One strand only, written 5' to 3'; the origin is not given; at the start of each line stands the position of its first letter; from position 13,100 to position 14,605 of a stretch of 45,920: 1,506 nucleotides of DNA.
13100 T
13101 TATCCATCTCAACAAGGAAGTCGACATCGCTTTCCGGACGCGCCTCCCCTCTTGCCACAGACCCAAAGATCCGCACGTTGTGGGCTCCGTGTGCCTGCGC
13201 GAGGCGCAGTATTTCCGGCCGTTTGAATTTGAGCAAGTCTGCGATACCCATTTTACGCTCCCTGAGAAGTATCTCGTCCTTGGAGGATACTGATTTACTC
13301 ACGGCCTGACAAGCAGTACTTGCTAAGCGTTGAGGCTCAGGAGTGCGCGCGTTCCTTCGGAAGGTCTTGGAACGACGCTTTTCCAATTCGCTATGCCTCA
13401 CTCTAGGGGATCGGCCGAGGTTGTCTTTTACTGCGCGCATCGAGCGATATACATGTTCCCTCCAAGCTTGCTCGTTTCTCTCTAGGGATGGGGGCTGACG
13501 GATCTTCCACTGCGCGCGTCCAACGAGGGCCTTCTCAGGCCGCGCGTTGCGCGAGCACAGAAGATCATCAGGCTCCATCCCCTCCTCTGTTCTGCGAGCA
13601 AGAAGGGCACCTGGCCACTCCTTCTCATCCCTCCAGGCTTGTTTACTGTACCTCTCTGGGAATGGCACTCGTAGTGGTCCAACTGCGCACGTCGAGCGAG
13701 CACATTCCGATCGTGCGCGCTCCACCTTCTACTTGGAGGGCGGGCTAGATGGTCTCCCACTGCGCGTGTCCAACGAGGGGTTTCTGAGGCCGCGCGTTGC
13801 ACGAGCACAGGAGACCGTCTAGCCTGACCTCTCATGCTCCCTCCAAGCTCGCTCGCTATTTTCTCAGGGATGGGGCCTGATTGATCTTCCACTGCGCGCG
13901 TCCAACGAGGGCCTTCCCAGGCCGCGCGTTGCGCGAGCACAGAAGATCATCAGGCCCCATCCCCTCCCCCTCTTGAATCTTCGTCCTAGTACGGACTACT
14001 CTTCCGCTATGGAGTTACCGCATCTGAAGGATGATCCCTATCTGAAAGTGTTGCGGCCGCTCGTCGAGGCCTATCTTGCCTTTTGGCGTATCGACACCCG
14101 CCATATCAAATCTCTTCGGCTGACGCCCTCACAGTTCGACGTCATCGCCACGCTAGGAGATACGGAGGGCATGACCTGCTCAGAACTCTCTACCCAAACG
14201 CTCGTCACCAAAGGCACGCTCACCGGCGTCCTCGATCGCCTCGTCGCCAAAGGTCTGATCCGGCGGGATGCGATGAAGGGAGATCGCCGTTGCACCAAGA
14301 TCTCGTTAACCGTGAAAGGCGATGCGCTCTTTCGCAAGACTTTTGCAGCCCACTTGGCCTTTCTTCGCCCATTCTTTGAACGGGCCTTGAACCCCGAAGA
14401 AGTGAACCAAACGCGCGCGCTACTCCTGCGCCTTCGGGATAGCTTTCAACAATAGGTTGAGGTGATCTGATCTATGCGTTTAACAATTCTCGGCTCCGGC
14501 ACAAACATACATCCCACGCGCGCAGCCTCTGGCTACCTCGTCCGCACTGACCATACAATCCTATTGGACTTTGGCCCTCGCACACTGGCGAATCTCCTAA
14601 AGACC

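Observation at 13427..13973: Array of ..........-core palindromes at the edge of the AT-rich island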

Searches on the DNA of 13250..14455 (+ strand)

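Call 11: search_rna_families(source=window, start=13250, end=14050, threshold=evalue, max_evalue=10, show_alignments=3)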
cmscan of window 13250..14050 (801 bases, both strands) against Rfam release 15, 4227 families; matches with E-value up to 10: 6.
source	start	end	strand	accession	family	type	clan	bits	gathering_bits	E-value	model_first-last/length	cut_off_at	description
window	13735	13832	+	RF03972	mir-3150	Gene; miRNA;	-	24.3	100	0.073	1-80/80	no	mir-3150 microRNA precursor family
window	13736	13831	-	RF03972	mir-3150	Gene; miRNA;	-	21.7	100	0.31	7-74/80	no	mir-3150 microRNA precursor family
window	13865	13966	-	RF02007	mir-1237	Gene; miRNA;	-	18.5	65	8.6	1-102/102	no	mir-1237 microRNA precursor family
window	13873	13957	-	RF03333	mir-2820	Gene; miRNA;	-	15.9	84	3.1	1-83/83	no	mir-2820 microRNA precursor family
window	13735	13797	+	RF01553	TB9Cs1H3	Gene; snRNA; snoRNA; HACA-box;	-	13.8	35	6.7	1-65/65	no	Trypanosomatid snoRNA TB9Cs1H3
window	13346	13376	-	RF01739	Glutamine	Cis-reg; riboswitch;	-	13.8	35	7.1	1-53/53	no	Glutamine riboswitch aptamer (glnA leader)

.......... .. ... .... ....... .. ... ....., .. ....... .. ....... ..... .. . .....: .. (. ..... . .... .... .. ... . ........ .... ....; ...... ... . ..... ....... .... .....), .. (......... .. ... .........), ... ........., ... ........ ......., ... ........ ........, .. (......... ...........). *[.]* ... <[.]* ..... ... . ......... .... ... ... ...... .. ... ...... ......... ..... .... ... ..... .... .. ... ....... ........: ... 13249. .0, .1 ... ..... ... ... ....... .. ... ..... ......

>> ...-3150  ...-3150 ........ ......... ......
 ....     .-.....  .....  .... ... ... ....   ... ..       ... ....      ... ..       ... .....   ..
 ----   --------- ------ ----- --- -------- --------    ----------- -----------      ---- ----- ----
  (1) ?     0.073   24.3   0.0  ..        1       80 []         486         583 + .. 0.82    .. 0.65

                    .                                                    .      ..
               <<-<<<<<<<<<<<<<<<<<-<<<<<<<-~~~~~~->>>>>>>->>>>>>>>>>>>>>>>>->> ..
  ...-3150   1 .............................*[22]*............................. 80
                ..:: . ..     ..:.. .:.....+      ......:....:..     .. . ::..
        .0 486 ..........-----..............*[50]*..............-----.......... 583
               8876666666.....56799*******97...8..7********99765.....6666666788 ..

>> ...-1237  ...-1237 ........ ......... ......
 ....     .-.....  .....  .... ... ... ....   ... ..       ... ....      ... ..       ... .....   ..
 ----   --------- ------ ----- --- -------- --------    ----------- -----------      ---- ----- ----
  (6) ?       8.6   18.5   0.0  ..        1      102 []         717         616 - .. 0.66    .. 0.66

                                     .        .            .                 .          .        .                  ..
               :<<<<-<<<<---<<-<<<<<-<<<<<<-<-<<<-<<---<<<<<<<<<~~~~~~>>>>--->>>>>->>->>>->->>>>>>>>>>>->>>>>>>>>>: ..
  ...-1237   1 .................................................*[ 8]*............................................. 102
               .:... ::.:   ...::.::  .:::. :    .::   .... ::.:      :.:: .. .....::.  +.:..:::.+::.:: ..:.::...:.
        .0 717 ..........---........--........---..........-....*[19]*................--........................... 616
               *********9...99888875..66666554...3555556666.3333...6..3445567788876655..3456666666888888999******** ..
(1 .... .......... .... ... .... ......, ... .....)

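Call 37: build_rna_model(alignment_id=A1)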
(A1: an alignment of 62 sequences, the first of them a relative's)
Model R1 built from alignment A1 (62 sequences, 111 columns); structure: RNAalifold consensus.
model positions 101; base pairs 26; branch points 0; effective number of sequences 1.62; information 0.59 bits per position. Calibrated on 0.2 Mb of random sequence (short: E-values are rough).
structure used (alignment columns):
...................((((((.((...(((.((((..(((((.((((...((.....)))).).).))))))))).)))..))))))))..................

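Call 55: search_with_rna_model(model_id=R1, sources=[L118, L119, L120, L121, L122, L123, L124, L125, L126, L127, L128, L129, L130, L131, L132, L133, L134, L135, L136, L137, L138, L139, L140, L141, L142, L143, L144, L145, L146, L147, L148, L149, L150, L151, L152, L153, L154, L155, L156, L157, L158, L159, L160, L161, L162, L163, L164, L165, L166, L167, L168, L169, L170, L171, L172, L173, L174, L175, L176, L177, L178, L179, L180, L181, L182, L183, L184, L185, L186, L187, L188, L189, L190, L191, L192, L193, L194, L195, L196, L197], max_evalue=0.0001)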
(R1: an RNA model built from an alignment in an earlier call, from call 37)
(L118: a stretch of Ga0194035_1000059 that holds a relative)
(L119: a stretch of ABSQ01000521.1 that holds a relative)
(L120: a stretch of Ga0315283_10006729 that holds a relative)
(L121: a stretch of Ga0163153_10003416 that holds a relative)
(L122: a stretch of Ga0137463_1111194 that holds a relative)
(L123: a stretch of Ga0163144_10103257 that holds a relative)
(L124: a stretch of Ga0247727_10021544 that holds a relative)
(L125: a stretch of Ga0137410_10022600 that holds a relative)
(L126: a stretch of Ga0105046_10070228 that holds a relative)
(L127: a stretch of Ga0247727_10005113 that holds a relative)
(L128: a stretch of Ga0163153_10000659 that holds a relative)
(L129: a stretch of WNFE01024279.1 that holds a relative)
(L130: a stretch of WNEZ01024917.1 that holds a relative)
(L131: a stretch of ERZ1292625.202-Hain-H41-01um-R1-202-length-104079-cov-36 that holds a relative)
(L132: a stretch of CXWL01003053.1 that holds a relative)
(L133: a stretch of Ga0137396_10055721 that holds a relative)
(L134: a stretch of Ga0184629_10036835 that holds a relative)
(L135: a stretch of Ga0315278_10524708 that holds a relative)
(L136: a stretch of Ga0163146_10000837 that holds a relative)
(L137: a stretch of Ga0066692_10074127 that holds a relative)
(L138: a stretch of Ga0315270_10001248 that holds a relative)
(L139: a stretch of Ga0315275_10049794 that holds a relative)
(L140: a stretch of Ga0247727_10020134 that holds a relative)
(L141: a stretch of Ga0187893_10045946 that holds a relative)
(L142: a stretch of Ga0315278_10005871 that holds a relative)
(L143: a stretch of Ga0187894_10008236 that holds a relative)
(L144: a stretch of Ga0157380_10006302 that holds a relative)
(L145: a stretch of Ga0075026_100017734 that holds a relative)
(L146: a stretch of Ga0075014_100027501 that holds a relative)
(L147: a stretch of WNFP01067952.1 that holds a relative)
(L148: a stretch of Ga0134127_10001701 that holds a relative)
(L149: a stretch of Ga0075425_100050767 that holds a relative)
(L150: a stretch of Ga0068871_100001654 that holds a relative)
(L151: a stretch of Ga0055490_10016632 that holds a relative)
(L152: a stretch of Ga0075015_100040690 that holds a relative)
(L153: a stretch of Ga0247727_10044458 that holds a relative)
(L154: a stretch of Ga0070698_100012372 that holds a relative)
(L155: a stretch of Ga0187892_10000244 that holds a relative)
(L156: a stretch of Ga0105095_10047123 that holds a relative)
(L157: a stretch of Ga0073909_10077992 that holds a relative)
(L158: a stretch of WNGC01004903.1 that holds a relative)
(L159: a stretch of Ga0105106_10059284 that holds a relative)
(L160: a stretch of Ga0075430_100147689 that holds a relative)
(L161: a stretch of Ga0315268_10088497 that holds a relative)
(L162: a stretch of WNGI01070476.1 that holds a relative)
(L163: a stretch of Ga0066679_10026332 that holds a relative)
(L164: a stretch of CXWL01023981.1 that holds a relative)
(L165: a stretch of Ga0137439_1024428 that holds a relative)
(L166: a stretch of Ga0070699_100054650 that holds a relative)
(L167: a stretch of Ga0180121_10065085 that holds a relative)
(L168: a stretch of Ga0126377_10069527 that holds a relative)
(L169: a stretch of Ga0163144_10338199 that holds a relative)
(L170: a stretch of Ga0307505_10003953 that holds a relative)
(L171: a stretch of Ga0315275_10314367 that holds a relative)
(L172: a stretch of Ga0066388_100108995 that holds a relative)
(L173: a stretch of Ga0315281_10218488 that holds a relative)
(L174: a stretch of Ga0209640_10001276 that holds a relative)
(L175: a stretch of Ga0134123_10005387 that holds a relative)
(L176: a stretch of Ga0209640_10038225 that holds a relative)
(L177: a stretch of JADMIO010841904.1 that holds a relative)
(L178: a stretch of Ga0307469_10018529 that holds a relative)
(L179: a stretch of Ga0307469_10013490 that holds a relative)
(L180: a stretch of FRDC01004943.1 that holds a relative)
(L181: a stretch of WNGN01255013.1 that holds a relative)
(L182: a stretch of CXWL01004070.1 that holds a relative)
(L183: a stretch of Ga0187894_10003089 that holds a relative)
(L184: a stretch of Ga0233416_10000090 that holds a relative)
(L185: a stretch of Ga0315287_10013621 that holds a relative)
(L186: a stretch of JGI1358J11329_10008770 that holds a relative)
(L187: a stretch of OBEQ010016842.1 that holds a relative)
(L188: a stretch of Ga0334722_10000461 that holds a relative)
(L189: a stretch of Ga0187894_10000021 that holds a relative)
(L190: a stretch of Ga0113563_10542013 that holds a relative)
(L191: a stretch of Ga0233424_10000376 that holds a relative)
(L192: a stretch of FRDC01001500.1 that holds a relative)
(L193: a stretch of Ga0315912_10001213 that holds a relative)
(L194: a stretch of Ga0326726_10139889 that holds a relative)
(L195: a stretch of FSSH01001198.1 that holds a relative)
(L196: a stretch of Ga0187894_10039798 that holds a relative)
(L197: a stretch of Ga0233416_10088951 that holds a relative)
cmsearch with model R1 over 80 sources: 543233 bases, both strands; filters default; matches with E-value up to 0.0001: 133.
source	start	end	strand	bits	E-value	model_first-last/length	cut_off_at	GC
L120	1344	1444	+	115.2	3.3e-31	1-101/101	no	0.64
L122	221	321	+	114.4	6e-31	1-101/101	no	0.63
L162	3119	3219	+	113.1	1.5e-30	1-101/101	no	0.62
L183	3158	3258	+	111.7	3.8e-30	1-101/101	no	0.65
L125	1710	1810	+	108.8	2.8e-29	1-101/101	no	0.65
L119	591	691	+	107.7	5.8e-29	1-101/101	no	0.62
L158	2243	2343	+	107.6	6.1e-29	1-101/101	no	0.6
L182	5016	5116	+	107.4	7.4e-29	1-101/101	no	0.61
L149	417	516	+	105.9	2e-28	1-101/101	no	0.66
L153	3054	3154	+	105.5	2.7e-28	1-101/101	no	0.65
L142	1165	1265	+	105.2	3.3e-28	1-101/101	no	0.65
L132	3571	3671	-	103.6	9.8e-28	1-101/101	no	0.64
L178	3141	3241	+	102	3e-27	1-101/101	no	0.61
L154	2312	2412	-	101.6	3.9e-27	1-101/101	no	0.61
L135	469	569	+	101.1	5.5e-27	1-101/101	no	0.66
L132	6491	6591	+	98.7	2.8e-26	1-101/101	no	0.66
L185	6174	6274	+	98.5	3.2e-26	1-101/101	no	0.63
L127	6858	6958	+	97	8.9e-26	1-101/101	no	0.66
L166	2891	2991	-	96.6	1.2e-25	1-101/101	no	0.67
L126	3234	3334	+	96.4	1.4e-25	1-101/101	no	0.65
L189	6051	6151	+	95.3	2.9e-25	1-101/101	no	0.72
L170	5839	5939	+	94.5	5.2e-25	1-101/101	no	0.61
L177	1689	1789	-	92.5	2e-24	1-101/101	no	0.63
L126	2985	3085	+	91.8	3.3e-24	1-101/101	no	0.59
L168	892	992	+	88.9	2.3e-23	1-101/101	no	0.61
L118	2441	2541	-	86.5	1.2e-22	1-101/101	no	0.65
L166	1089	1189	+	86.5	1.2e-22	1-101/101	no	0.6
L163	1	78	+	83.6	9.4e-22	24-101/101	5'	0.68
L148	6858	6958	+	82.3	2.2e-21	1-101/101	no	0.7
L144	4450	4550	+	82.1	2.5e-21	1-101/101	no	0.69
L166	1340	1435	+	80.3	8.7e-21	1-101/101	no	0.6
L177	6731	6831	+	80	1.1e-20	1-101/101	no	0.67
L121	6858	6958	+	77.2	7.2e-20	1-101/101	no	0.7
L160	1378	1478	+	75.9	1.9e-19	1-101/101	no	0.67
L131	6726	6824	+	75.7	2e-19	1-101/101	no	0.65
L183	250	349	-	74.1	6.3e-19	1-101/101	no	0.64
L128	4531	4631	+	69.5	1.5e-17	1-101/101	no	0.61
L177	6611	6709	+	68.5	2.9e-17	1-101/101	no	0.6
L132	3699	3799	-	67.5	5.9e-17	1-101/101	no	0.67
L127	6674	6774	+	66.9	8.6e-17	1-101/101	no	0.61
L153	1931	2031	+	66.2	1.4e-16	1-101/101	no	0.67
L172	354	454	-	64.3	5.1e-16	1-101/101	no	0.6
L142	904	1004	+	64.3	5.1e-16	1-101/101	no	0.63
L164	1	194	-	63.5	8.9e-16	1-101/101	no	0.54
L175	6861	6960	+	63.1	1.2e-15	1-101/101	no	0.64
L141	2978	3077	+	62.7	1.6e-15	1-101/101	no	0.68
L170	2872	2972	-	62.3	2e-15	1-101/101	no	0.64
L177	6860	6960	+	62.1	2.4e-15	1-101/101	no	0.65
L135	196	398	+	62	2.5e-15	1-101/101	no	0.55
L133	1309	1404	+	61.6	3.3e-15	1-101/101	no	0.55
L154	2643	2743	+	61.4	3.8e-15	1-101/101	no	0.63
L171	538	638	+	60.8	6e-15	1-101/101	no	0.62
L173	335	435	+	60.8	6e-15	1-101/101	no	0.62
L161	1657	1756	+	60.8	6e-15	1-101/101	no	0.65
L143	5916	6016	+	60.2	9e-15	1-101/101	no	0.62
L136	6858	6958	+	58.3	3.2e-14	1-101/101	no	0.63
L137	541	641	+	58.3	3.3e-14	1-101/101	no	0.56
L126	916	1014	-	58.1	3.8e-14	1-101/101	no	0.64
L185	6378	6478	+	57.5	5.7e-14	1-101/101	no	0.64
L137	701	801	+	55.9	1.6e-13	1-101/101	no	0.63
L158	2113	2213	+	55.5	2.2e-13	1-101/101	no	0.63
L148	6739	6837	+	55.5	2.3e-13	1-101/101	no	0.63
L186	329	429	-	55.1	2.8e-13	1-101/101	no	0.66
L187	2015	2115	-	55.1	2.8e-13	1-101/101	no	0.66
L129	733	833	+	55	3.2e-13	1-101/101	no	0.57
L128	5818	5918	+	54.6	4.2e-13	1-101/101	no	0.63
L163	1483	1583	-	54.5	4.6e-13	1-101/101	no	0.66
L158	3750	3850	-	54.4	4.8e-13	1-101/101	no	0.66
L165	120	219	+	54.2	5.6e-13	1-101/101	no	0.64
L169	418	516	+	54.1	5.7e-13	1-101/101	no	0.63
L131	6856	6956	+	53.9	6.6e-13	1-101/101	no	0.64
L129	893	992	+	53.9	6.9e-13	1-101/101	no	0.65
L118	6860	6960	+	53.7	7.9e-13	1-101/101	no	0.64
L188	6860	6958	+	53.3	9.9e-13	1-101/101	no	0.65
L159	395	495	+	52.6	1.6e-12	1-101/101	no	0.62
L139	1823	1923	+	52.2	2.2e-12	1-101/101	no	0.64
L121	6737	6836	+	52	2.5e-12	1-101/101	no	0.6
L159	525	625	+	52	2.5e-12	1-101/101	no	0.64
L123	1924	2024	+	51.9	2.6e-12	1-101/101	no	0.64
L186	5172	5271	+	51.8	2.9e-12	1-101/101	no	0.65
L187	6858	6957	+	51.8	2.9e-12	1-101/101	no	0.65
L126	3105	3205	+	51.6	3.3e-12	1-101/101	no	0.66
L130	152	250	+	51.1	4.7e-12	1-101/101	no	0.64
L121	5162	5261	+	50.9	5.2e-12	1-101/101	no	0.62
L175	101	199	+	50.9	5.3e-12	1-101/101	no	0.62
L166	1211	1311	+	50.1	9.4e-12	1-101/101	no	0.61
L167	451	550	+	50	9.5e-12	1-101/101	no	0.62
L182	2138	2238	+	50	1e-11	1-101/101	no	0.65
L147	130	228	+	49.6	1.3e-11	1-101/101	no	0.64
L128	2073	2172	-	49.5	1.3e-11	1-101/101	no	0.62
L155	6862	6962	+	49.3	1.6e-11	1-101/101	no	0.66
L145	585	686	-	48.5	2.7e-11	1-101/101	no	0.57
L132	6613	6713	+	48.3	3.1e-11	1-101/101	no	0.66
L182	2045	2133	+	47.5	5.4e-11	1-101/101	no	0.64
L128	692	792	-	46.8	8.8e-11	1-101/101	no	0.65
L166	1441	1541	+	45.6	2.1e-10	1-101/101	no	0.68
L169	288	388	+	44.7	3.7e-10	1-101/101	no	0.66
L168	1097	1195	+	43.8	7.1e-10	1-101/101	no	0.63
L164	6858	6957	+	43.6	8e-10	1-101/101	no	0.66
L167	263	362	+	43.1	1.1e-09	1-101/101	no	0.61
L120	1215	1315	+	42.3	1.9e-09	1-101/101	no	0.65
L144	4281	4428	+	42.3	2e-09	1-101/101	no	0.62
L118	6758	6844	+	42.1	2.2e-09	1-101/101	no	0.63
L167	572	672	+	41.8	2.8e-09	1-101/101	no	0.62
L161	1527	1626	+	41.5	3.3e-09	1-101/101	no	0.68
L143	5717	5817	+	40.7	5.8e-09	1-101/101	no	0.58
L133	1410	1510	+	40.2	8.5e-09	1-101/101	no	0.68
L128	822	922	-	39.8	1.1e-08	1-101/101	no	0.63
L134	143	243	+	39.6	1.2e-08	1-101/101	no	0.68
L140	6858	6957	+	39.2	1.6e-08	1-101/101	no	0.67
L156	530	627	+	38.9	2e-08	1-101/101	no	0.63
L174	6857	6957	+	35.6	2e-07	1-101/101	no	0.67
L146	988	1088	+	35.2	2.5e-07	1-101/101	no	0.57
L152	331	431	+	35.2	2.5e-07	1-101/101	no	0.57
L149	415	515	-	35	2.9e-07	1-101/101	no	0.65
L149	239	334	+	33.5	8.3e-07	1-101/101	no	0.54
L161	1316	1505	+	32.9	1.2e-06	1-101/101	no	0.56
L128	5699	5796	+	31.4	3.6e-06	1-101/101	no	0.7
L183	3158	3256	-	30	9.2e-06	1-101/101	no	0.66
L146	859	959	+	29.9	9.6e-06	1-101/101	no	0.64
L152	202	302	+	29.9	9.6e-06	1-101/101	no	0.64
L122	221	319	-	29.7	1.2e-05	1-101/101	no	0.64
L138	6852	6958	+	29.5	1.3e-05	1-101/101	no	0.64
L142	1164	1264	-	29.4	1.3e-05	1-101/101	no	0.64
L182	5016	5114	-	29.3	1.5e-05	1-101/101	no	0.63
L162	3118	3218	-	29.2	1.5e-05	1-101/101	no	0.62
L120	1344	1442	-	29.2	1.6e-05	1-101/101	no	0.64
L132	6491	6589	-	28.8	2e-05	1-101/101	no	0.67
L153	3054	3152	-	27.9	3.8e-05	1-101/101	no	0.66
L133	1220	1270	+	27.5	5.2e-05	26-76/101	no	0.63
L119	591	689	-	27.1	6.7e-05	1-101/101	no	0.63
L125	1710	1808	-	27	7e-05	1-101/101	no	0.66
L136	6740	6836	+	26.9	7.7e-05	1-101/101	no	0.66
